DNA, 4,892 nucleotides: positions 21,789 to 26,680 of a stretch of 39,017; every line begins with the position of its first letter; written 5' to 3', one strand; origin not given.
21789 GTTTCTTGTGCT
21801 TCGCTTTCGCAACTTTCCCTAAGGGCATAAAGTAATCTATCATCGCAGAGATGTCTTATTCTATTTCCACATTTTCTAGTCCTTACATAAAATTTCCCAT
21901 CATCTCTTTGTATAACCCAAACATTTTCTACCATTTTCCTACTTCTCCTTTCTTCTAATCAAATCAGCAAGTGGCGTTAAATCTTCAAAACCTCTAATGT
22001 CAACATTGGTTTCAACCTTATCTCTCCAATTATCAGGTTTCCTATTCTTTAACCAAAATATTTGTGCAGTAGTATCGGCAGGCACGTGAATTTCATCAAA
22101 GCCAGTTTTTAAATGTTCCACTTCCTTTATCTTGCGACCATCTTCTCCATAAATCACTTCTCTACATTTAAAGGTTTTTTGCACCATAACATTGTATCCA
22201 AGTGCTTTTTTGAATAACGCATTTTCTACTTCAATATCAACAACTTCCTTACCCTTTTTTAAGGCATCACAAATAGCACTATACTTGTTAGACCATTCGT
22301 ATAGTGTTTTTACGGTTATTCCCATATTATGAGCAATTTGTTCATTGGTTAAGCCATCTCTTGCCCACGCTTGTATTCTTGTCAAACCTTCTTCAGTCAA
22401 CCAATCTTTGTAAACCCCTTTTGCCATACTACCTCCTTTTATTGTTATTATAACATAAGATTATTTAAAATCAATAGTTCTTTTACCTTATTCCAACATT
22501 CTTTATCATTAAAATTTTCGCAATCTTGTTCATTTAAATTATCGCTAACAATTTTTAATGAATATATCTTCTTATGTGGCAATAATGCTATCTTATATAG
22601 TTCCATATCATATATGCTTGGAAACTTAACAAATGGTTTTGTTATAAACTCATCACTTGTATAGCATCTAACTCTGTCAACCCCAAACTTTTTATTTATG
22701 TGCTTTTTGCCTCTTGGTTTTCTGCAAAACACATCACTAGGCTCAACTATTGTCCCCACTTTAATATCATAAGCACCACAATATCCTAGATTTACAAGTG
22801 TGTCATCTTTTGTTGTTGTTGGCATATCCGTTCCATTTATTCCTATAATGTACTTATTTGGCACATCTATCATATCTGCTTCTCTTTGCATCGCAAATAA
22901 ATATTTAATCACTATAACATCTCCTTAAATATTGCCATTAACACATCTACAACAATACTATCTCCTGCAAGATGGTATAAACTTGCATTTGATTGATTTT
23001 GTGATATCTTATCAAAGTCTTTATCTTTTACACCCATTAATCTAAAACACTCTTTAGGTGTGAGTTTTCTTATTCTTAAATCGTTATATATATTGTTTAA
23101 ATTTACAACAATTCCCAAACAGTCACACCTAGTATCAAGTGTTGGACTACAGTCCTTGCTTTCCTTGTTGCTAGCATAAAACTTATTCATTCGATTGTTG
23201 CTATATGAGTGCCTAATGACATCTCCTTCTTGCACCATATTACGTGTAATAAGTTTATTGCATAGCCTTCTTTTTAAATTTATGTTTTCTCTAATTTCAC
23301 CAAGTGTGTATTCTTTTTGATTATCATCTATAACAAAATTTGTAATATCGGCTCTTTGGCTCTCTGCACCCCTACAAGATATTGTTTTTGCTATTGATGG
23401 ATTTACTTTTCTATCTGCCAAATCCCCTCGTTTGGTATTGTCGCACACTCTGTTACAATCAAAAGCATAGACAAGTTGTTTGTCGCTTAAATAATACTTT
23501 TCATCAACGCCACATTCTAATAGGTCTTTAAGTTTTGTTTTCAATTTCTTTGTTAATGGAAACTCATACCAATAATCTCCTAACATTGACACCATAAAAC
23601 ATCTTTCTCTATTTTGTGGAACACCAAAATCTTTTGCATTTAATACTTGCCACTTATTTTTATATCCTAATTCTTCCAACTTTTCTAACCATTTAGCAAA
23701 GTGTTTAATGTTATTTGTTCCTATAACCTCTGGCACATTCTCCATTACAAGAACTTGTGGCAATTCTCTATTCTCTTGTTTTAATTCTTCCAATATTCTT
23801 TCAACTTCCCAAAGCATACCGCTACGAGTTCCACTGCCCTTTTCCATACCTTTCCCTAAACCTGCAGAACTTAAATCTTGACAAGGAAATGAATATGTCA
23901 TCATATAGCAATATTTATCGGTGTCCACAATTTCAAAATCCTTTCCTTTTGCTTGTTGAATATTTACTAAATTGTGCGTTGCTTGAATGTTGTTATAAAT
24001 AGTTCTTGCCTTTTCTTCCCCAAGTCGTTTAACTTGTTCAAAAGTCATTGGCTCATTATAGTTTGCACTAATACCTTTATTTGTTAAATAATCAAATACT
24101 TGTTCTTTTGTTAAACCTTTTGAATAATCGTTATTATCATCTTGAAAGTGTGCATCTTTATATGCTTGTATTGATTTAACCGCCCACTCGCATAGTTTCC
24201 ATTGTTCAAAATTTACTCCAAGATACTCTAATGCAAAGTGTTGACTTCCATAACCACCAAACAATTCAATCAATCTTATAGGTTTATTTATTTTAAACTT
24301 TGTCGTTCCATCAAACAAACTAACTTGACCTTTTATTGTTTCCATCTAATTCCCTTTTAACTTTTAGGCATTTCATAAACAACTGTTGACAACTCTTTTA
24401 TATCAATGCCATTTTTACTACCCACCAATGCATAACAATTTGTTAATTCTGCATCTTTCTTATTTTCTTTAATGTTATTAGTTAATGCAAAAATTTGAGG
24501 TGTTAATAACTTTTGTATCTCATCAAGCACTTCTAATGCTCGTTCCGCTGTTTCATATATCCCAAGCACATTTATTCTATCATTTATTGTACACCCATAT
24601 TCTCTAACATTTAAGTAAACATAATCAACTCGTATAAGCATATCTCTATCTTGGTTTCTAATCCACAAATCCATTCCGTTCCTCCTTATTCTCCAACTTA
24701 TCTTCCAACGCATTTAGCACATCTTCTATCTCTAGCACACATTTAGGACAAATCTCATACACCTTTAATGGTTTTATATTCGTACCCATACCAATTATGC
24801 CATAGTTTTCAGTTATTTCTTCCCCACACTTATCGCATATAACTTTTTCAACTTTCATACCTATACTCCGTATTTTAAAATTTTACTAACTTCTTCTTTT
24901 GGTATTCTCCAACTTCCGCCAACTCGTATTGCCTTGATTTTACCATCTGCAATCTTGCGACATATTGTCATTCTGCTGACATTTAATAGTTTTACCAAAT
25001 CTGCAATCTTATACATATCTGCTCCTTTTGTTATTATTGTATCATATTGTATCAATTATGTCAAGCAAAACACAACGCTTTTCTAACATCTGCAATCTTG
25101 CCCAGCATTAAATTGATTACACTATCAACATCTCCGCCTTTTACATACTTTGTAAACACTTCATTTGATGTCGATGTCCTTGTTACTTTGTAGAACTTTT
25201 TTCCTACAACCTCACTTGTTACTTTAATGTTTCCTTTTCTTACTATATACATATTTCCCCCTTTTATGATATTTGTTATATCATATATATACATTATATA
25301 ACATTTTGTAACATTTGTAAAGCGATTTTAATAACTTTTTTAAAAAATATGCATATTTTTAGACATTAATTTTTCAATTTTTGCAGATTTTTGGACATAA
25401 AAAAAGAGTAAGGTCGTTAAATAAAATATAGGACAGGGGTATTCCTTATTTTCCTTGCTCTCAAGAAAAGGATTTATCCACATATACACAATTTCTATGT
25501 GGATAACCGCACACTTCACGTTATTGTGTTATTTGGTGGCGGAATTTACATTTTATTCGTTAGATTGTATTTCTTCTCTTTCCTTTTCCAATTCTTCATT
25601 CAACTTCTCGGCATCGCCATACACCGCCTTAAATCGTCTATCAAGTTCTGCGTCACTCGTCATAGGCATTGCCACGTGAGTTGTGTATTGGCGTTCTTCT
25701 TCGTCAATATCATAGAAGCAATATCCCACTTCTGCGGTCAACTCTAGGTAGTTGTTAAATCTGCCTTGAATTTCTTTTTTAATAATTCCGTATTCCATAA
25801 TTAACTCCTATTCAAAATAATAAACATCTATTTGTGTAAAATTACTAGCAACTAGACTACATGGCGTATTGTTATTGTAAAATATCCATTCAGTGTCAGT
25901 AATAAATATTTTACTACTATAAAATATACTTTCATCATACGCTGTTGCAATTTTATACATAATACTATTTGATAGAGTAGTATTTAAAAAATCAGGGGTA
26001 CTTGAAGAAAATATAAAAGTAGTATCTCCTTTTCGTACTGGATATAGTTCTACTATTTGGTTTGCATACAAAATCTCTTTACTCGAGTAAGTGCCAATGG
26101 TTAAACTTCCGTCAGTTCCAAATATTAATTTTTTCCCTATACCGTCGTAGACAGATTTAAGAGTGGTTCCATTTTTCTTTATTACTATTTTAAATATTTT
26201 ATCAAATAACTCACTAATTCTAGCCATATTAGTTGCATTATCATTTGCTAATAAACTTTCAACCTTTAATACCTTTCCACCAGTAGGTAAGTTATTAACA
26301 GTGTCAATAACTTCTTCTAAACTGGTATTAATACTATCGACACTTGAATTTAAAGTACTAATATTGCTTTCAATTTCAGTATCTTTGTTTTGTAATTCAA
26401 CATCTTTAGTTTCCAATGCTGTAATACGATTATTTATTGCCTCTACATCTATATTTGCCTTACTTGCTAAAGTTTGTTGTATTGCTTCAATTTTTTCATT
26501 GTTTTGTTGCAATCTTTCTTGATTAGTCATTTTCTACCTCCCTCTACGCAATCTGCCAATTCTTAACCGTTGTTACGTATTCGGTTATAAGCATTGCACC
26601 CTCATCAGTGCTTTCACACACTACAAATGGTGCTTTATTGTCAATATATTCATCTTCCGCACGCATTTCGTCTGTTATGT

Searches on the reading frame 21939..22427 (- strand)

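Call 60: search_protein_families(library=pfam, proteins=[window:21939-22427:-], max_evalue=0.01)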
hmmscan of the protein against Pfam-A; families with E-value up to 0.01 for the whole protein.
window:21939-22427:- (162 aa): 3 families
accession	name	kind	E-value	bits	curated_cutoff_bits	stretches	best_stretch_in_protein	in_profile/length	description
PF01527.26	HTH_Tnp_1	-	0.00039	21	24.1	1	24-76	22-74/75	Transposase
PF13518.12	HTH_28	-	0.00078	19.9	25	1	18-57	6-45/52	Helix-turn-helix domain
PF13384.12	HTH_23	-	0.0061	16.8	24.6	0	19-49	12-41/50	Homeodomain-like domain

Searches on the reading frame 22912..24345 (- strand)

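Call 10: search_protein_families(library=phrogs, proteins=[window:22912-24345:-], max_evalue=0.001)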
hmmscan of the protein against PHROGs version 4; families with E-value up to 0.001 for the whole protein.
window:22912-24345:- (477 aa): 11 families
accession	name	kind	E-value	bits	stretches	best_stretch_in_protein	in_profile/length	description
phrog_116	-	other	4.8e-59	201.4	1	111-477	239-490/779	DNA methyltransferase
phrog_363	-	other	6.4e-28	98.8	1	149-257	119-217/327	DNA methyltransferase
phrog_16427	-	other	1.1e-14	55.7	1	421-476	113-168/235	DNA methyltransferase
phrog_17284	-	unknown function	1.5e-14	54.9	1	413-477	147-211/245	-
phrog_8411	-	unknown function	1.1e-09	39.4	1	410-461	156-204/206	-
phrog_26324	-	other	2.5e-09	38.4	1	416-475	138-202/210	DNA methyltransferase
phrog_36001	-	unknown function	5.8e-05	22.5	1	124-253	429-560/715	-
phrog_16528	-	other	9.3e-05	23.1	1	396-474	143-215/236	DNA methyltransferase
phrog_32758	-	other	0.0003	21.6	1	220-253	9-42/154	DNA methyltransferase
phrog_29583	-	other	0.00051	19.9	0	151-253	84-188/468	DNA methyltransferase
phrog_1687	-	transcription regulation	0.00093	20.2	0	327-399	64-133/162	MarR family transcrition regulator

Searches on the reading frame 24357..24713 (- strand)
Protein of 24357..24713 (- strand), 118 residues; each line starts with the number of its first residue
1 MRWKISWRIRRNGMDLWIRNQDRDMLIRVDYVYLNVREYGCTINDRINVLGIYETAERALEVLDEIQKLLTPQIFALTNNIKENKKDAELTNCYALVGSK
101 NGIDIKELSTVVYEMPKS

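Call 60: search_protein_families(library=pfam, proteins=[window:24357-24713:-], max_evalue=0.01)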
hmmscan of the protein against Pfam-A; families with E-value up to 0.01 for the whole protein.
window:24357-24713:- (118 aa): 1 family
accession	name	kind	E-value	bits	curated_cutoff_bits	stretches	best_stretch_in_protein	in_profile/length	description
PF24024.1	DUF7336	-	0.0041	17.4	25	1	41-68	9-36/60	Domain of unknown function (DUF7336)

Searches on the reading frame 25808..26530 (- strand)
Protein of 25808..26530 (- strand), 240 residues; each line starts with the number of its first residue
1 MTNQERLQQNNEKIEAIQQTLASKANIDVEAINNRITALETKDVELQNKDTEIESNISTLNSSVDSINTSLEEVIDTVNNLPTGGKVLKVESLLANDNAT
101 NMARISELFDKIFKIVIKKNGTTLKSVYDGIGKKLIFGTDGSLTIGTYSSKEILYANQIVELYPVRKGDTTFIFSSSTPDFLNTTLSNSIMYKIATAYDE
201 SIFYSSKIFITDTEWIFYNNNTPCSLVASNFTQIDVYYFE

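Call 10: search_protein_families(library=phrogs, proteins=[window:25808-26530:-], max_evalue=0.001)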
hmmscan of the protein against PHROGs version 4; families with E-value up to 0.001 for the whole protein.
window:25808-26530:- (240 aa): 0 families

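Call 60: search_protein_families(library=pfam, proteins=[window:25808-26530:-], max_evalue=0.01)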
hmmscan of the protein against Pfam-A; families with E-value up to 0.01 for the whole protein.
window:25808-26530:- (240 aa): 1 family
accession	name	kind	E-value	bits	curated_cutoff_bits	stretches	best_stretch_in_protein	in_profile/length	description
PF04513.17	Baculo_PEP_C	-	9.8e-05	22.9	38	1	3-91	43-127/140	Baculovirus polyhedron envelope protein, PEP, C terminus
